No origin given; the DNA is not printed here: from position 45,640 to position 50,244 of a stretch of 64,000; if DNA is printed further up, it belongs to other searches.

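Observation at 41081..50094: Over 130 copies of a 17-residue repeat build a 1568-aa protein and the N-terminal ~1000 aa of VirB10: a giant repeat module in the T4SS core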

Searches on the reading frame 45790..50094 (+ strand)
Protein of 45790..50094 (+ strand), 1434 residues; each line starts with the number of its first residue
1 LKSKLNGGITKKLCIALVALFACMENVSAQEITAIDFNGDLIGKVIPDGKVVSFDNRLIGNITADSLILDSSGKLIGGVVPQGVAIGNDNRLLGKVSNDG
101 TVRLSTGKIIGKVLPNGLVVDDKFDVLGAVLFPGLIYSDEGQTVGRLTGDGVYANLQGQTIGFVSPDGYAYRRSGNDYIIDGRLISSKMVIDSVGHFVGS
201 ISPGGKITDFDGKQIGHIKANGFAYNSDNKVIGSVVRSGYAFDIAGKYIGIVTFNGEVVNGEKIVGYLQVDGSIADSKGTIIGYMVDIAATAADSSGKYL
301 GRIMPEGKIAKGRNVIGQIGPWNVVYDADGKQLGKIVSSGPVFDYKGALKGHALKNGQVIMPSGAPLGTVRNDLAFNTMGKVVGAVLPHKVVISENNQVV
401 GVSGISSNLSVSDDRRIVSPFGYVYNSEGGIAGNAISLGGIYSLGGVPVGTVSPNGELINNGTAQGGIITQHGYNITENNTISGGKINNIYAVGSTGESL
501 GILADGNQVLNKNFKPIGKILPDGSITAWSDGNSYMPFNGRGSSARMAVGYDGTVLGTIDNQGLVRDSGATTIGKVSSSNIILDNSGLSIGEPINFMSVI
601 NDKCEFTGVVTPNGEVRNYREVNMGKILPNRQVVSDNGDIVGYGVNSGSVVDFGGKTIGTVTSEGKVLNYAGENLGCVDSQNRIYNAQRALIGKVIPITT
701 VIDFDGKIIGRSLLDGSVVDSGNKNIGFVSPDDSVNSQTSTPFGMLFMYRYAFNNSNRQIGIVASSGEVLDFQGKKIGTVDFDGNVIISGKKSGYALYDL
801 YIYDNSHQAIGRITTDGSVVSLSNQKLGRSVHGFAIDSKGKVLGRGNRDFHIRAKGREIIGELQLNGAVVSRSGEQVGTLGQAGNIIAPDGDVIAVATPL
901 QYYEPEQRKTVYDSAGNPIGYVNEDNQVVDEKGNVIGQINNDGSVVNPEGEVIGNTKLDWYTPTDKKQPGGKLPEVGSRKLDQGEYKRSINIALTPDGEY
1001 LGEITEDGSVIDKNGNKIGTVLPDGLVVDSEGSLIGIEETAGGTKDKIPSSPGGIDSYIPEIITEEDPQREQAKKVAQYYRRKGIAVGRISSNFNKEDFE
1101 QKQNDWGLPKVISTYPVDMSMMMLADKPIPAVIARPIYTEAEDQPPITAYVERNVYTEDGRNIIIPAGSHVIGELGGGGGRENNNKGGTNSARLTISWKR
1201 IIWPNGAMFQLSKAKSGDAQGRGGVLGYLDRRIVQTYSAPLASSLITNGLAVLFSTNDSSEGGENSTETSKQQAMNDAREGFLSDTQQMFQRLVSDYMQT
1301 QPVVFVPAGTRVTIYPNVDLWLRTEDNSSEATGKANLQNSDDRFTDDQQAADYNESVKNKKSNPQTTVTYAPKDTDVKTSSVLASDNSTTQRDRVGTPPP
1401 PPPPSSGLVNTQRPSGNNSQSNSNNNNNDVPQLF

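Call 5: search_protein_families(library=pfam, proteins=[window:45790-50094:+], max_evalue=0.01)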
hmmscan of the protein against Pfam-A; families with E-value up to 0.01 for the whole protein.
window:45790-50094:+ (1434 aa): 5 families
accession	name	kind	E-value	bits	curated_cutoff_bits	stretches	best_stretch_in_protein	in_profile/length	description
PF21785.3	Bflower_2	-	2.4e-65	217.8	38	9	185-262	15-89/112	5-fold beta-flower protein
PF03743.19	TrbI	-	5.3e-34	118.2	35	1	1125-1322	4-188/188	Bacterial conjugation TrbI-like protein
PF21784.3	Bflower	-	6.2e-19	68.9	25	1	910-960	2-51/116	4-fold beta flower protein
PF12396.14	DUF3659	-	1.1e-10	41.6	24.8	0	647-698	11-58/61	Protein of unknown function (DUF3659)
PF18755.6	RAMA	-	0.003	17.9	35.2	0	500-535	27-64/107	Restriction Enzyme Adenine Methylase Associated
